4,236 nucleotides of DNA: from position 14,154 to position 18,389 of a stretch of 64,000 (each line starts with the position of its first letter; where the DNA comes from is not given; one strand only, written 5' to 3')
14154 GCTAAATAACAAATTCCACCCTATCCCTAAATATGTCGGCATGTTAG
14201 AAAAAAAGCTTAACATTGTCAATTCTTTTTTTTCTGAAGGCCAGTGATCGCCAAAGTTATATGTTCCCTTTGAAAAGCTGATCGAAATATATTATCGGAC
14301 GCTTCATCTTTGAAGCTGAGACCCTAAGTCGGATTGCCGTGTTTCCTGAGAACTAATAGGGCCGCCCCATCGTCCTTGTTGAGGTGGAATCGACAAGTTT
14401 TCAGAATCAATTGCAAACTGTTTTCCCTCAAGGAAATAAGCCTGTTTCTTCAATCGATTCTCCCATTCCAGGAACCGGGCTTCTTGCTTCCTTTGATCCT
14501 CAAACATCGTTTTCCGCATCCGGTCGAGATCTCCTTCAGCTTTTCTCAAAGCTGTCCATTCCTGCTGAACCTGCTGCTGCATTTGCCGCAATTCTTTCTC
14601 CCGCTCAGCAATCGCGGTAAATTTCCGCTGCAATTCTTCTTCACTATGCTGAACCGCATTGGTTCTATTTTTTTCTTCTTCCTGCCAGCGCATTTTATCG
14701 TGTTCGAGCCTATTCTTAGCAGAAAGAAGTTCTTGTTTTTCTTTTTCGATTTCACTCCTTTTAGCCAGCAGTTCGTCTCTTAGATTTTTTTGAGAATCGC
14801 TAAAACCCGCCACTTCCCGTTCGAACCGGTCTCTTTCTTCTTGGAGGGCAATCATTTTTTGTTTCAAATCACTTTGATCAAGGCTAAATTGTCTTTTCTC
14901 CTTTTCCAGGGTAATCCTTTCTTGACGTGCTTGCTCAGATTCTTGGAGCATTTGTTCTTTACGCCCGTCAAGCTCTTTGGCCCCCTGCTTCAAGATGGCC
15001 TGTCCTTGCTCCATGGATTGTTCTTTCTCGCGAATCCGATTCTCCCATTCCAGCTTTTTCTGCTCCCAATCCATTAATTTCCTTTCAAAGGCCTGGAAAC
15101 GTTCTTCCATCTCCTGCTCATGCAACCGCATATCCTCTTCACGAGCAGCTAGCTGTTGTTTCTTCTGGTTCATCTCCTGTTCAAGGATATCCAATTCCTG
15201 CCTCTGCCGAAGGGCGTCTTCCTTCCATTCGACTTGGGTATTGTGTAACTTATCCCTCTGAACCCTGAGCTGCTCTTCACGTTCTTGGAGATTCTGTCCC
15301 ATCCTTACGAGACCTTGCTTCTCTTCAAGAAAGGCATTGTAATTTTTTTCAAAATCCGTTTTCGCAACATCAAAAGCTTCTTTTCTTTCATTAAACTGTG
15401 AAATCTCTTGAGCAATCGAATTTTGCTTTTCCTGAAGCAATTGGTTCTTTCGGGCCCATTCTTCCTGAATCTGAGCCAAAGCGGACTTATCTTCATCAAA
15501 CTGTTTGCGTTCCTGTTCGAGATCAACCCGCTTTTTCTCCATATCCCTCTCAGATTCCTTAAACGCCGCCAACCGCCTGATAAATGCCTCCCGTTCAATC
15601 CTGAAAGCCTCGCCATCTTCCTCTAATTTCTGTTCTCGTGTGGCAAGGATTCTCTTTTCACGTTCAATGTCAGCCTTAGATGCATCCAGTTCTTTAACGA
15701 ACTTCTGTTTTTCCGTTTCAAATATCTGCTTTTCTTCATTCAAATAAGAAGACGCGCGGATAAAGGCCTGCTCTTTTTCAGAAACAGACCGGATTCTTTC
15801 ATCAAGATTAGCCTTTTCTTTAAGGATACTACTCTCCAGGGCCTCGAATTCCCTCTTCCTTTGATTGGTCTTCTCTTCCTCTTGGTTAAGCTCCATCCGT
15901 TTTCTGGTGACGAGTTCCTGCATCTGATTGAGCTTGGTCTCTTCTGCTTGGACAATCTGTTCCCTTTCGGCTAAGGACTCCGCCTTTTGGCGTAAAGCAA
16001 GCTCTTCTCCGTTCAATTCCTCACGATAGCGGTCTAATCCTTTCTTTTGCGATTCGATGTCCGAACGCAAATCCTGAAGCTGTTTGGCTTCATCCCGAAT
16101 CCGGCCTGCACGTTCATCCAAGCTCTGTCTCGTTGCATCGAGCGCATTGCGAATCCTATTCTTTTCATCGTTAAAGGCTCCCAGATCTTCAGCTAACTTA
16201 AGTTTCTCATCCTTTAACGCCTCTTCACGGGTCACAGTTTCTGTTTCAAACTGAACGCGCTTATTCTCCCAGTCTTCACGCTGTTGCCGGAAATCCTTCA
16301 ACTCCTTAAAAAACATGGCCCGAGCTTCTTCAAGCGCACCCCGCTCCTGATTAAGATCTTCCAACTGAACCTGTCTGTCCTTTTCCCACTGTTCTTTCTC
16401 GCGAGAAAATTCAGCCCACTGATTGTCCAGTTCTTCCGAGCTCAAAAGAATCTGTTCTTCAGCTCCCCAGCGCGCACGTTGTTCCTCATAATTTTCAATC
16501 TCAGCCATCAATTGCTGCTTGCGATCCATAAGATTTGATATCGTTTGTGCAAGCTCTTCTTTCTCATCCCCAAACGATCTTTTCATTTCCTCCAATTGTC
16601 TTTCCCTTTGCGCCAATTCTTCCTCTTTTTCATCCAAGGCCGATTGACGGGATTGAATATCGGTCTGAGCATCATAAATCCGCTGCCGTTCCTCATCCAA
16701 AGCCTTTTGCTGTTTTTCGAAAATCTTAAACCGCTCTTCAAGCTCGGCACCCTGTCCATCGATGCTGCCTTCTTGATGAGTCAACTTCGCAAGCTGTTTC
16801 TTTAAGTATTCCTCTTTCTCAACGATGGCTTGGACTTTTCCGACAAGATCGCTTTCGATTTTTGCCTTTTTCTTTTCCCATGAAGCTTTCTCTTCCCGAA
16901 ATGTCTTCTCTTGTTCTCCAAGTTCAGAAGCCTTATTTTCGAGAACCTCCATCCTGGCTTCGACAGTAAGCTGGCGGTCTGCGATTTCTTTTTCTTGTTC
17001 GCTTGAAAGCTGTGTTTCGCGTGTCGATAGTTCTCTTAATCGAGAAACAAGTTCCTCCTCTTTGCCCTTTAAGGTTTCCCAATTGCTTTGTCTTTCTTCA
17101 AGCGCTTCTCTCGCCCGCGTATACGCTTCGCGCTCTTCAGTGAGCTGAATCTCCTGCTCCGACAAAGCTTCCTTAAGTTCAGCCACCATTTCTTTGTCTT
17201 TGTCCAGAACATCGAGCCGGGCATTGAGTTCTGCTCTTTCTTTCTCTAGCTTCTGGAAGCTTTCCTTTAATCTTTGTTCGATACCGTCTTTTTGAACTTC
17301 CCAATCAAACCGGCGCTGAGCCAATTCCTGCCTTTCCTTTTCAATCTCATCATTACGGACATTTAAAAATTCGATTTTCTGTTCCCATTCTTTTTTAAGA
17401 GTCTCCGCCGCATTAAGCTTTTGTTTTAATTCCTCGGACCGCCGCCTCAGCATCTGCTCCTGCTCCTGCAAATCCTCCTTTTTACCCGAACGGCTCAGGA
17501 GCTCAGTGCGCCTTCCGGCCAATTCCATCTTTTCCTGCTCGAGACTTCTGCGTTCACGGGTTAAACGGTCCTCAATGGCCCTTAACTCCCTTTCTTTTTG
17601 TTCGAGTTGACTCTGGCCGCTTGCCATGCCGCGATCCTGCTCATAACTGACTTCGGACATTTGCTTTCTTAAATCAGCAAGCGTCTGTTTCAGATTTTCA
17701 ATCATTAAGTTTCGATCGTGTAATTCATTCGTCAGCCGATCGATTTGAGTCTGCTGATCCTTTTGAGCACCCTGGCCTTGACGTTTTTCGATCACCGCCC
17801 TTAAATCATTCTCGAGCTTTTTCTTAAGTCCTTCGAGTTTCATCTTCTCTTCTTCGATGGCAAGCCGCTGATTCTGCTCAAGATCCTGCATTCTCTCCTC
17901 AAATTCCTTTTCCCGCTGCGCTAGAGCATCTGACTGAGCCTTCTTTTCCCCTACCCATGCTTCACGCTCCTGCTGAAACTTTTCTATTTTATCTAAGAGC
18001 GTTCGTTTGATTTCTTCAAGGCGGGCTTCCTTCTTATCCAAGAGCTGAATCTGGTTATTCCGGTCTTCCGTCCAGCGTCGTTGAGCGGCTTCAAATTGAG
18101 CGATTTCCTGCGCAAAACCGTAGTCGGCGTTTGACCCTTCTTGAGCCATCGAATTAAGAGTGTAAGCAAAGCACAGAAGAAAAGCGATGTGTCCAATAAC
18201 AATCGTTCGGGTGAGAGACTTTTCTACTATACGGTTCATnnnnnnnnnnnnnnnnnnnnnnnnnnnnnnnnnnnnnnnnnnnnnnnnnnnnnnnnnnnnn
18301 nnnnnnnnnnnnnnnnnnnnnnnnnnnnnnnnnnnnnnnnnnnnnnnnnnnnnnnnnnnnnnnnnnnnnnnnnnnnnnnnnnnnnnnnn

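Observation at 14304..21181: Two adjacent, paralogous giant membrane-anchored coiled-coil proteins with a recurring aromatic W-E-x-K/R module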

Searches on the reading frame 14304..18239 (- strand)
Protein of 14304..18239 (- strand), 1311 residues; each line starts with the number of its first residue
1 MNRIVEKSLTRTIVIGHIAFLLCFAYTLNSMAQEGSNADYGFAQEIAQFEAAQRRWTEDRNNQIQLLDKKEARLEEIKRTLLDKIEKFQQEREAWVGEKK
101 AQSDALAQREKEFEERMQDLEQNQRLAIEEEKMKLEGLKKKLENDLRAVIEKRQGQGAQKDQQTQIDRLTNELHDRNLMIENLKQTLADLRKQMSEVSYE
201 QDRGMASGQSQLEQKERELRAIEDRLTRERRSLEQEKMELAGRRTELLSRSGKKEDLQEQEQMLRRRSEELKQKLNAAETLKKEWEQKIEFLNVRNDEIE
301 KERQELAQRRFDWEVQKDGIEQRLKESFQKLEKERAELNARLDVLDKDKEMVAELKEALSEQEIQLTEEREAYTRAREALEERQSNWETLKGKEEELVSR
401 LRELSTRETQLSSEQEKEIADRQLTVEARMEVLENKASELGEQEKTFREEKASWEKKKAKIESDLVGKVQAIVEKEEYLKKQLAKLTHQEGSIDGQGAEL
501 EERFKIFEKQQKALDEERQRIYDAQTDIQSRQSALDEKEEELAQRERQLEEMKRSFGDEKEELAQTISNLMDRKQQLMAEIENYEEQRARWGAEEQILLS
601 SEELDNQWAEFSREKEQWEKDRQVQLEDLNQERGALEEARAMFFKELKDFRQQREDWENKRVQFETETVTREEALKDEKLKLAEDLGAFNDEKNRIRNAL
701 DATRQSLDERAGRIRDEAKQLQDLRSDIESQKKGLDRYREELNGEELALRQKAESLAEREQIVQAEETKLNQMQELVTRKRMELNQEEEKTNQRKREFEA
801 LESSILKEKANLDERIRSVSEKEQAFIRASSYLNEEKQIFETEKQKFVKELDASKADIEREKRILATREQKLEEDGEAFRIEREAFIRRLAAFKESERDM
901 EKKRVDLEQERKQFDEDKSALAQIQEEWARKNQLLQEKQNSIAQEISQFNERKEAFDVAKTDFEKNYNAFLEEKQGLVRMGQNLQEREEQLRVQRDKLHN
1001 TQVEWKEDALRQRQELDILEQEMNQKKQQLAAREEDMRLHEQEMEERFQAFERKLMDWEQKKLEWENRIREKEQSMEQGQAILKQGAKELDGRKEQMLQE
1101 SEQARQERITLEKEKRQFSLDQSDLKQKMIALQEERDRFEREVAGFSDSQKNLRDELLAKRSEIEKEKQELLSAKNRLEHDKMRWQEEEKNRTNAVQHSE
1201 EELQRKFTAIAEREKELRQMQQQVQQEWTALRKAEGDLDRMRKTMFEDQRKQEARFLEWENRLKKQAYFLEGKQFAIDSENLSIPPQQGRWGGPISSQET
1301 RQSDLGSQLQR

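Call 3: search_protein_families(library=pfam, proteins=[window:14304-18239:-], max_evalue=0.1)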
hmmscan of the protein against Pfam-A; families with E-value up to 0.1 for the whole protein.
window:14304-18239:- (1311 aa): 0 families

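Call 4: search_protein_families(library=ncbifam, proteins=[window:14304-18239:-], max_evalue=0.1)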
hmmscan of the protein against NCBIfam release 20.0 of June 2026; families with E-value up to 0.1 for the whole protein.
window:14304-18239:- (1311 aa): 7 families
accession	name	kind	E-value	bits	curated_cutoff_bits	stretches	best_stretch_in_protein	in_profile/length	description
TIGR02168.1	SMC_prok_B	equivalog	4.2e-12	44.7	567.35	4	322-584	225-496/1181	chromosome segregation protein SMC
NF038350.1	taxis_HmpF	equivalog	1.3e-07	30.4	200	3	388-583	110-302/553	pilus motility taxis protein HmpF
TIGR02169.1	SMC_prok_A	equivalog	1.7e-06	26.1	729.4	2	322-667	663-1002/1165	chromosome segregation protein SMC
NF041034.1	Rad50_Sulf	equivalog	0.00073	17.5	1000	1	455-747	435-718/872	DNA double-strand break repair ATPase Rad50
NF045487.1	ASRP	equivalog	0.0018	16.9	300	3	431-586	121-270/593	archaea-specific SMC-related protein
TIGR02231.1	TIGR02231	subfamily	0.003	16.3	112.6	1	322-454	74-206/524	mucoidy inhibitor MuiA family protein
TIGR04523.1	Mplasa_alph_rch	subfamily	0.0065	14.4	270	1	322-586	394-652/745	helix-rich protein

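Call 7: find_encoding_contigs(protein=window:14304-18239:-, flank=3000, max_places=4)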
Protein window:14304-18239:- (1311 aa): 1 contig read that carries it; 1 place shown.
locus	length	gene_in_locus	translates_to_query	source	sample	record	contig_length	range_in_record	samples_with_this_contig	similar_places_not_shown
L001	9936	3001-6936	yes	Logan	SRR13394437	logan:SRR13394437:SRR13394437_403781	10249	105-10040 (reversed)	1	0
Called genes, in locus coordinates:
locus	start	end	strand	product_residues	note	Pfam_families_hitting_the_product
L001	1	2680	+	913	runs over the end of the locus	-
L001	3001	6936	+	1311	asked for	-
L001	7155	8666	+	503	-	PF13372:Alginate_exp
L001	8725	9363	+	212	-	PF01812:5-FTHF_cyc-lig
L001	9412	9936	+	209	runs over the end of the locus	?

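Call 8: find_homologous_proteins(query=window:14304-18239:-, max_evalue=0.00001)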
Query window:14304-18239:-: 8000 candidates shared short words with the query, none scored E <= 0.00001.

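Call 26: search_protein_representatives(protein=window:14640-18239:-)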
Query: 1200 residues. Proteins with E-value up to 0.001 (for the whole library): 9; up to 1e-10: 2; up to 1e-30: 1. The best 9 are listed.
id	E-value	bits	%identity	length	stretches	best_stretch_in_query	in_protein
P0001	2.9e-45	171.6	44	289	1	36-276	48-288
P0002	3.8e-16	75.2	29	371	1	974-1200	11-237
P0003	2.5e-10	55.9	46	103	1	20-112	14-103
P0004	4.0e-08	48.6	30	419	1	22-409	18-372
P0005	5.8e-06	41.5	26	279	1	7-249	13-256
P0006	7.3e-06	41.1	37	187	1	20-158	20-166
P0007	1.3e-05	40.3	24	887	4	489-570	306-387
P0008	1.6e-05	40.0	37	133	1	19-122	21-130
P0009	4.3e-05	38.6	33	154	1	505-630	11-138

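Call 43: search_solved_structures(query=window:14304-18239:-, max_evalue=0.01)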
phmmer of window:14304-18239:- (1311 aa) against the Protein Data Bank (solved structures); distinct sequences matched with E-value up to 0.01: 0.

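Call 57: search_protein_families(library=padloc, proteins=[window:14304-18239:-], max_evalue=0.01)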
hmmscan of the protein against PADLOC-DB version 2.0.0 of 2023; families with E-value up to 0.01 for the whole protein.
window:14304-18239:- (1311 aa): 1 family
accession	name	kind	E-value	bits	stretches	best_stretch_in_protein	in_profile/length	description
PDLC00581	JetC3|JetC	-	6e-05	19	1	490-940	742-1169/1473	DUF3584 domain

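Call 58: search_protein_families(library=phrogs, proteins=[window:14304-18239:-], max_evalue=0.01)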
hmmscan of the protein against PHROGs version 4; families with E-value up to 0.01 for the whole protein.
window:14304-18239:- (1311 aa): 0 families

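Call 59: search_protein_families(library=pfam, proteins=[P0002, P0004], max_evalue=0.1)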
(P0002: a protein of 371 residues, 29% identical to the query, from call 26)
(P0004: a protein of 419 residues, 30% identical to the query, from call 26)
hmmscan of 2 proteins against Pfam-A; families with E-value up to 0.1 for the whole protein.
P0002 (371 aa): 0 families

P0004 (419 aa): 2 families
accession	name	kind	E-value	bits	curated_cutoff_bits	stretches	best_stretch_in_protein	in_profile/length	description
PF20667.3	Sec10_N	-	0.027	15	27.4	1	172-238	22-88/118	Exocyst complex component Sec10, N-terminal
PF17452.7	YnfE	-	0.093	13.5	25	0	293-325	17-50/78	Uncharacterized YnfE-like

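Call 69: list_cluster_members(proteins=[window:14304-18239:-, window:18560-21181:-, window:18560-21301:-, L007:9938-16006:+, L005:9857-17923:+])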
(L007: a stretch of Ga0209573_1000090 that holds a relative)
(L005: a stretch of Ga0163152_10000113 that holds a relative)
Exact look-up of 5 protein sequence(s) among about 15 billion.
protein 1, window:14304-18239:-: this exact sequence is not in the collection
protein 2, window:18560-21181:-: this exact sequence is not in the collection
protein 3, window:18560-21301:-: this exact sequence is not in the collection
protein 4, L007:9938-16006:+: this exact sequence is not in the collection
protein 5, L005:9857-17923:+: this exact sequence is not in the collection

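Call 75: predict_structure(protein=window:14640-18239:-)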
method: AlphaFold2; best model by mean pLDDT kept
length: 1200 residues; sequences in the alignment: 1
mean_pLDDT: 59.0   pTM: 0.27
mean pLDDT of the five models: 59.0, 57.8, 56.7, 53.1, 50.1
residues with pLDDT >= 90: 0; 70-90: 119; 50-70: 861; < 50: 220
segments of 3 or more residues with pLDDT < 50: 1-9, 11-13, 32-46, 151-160, 193-209, 362-365, 408-416, 418-432, 436-439, 485-487, 489-496, 596-602, 663-676, 751-764, 823-834, 877-879, 1000-1005, 1115-1122, 1146-1150, 1197-1200
pLDDT, mean of each block of 10 residues (from residue 1): 39 51 54 41 48 60 61 63 65 64 60 65 63 68 63 41 51 59 58 45 37 56 67 68 62 59 68 66 66 65 70 68 70 69 57 55 50 51 54 61 53 47 44 47 56 62 57 60 49 46 63 66 60 58 64 62 62 66 62 46 56 66 65 61 63 65 48 48 56 60 62 64 64 62 53 45 52 64 65 64 63 57 44 47 63 60 53 48 57 54 61 58 60 64 58 65 70 69 63 52 46 61 66 67 71 73 75 70 68 71 61 44 51 62 52 65 67 68 71 50
secondary structure, 60 per line:
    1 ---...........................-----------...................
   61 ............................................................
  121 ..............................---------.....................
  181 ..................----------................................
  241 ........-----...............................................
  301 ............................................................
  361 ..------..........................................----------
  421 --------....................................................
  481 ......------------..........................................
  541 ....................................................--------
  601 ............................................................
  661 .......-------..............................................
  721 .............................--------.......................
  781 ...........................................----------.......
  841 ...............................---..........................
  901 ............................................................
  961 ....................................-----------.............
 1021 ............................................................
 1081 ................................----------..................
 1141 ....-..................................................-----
elements in order (helices of 4 or more, strands of 3 or more residues): H4-30 H42-150 H160-198 H209-248 H254-362 H369-410 H429-486 H499-592 H601-667 H675-749 H758-823 H834-871 H875-996 H1008-1112 H1123-1144 H1146-1195

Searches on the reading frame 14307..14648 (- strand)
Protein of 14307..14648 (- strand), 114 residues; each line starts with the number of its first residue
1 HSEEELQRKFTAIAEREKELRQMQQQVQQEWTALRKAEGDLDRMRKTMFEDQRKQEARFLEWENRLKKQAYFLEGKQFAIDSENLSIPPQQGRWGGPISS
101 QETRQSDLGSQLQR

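Call 86: search_solved_structures(query=A2, max_evalue=1)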
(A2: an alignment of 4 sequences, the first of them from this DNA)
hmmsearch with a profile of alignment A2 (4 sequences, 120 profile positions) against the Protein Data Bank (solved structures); distinct sequences matched with E-value up to 1: 7.
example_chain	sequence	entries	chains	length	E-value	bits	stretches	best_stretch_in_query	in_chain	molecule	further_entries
5djn_A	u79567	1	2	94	0.024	18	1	8-77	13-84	Kinesin-like protein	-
7sxk_b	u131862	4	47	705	0.058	16.8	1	30-89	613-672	Portal protein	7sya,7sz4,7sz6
9e5c_7b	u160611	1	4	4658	0.094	16.1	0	41-90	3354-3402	Dynein heavy chain, putative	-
9nwm_A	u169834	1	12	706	0.095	16.1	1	30-89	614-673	Portal (Connector) protein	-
5djo_A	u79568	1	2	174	0.1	16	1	39-77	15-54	Kinesin-like protein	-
6a20_A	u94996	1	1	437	0.21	15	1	19-73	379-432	Kinesin family member 13B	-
7d8v_A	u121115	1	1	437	0.22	14.9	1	19-73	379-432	Kinesin family member 13B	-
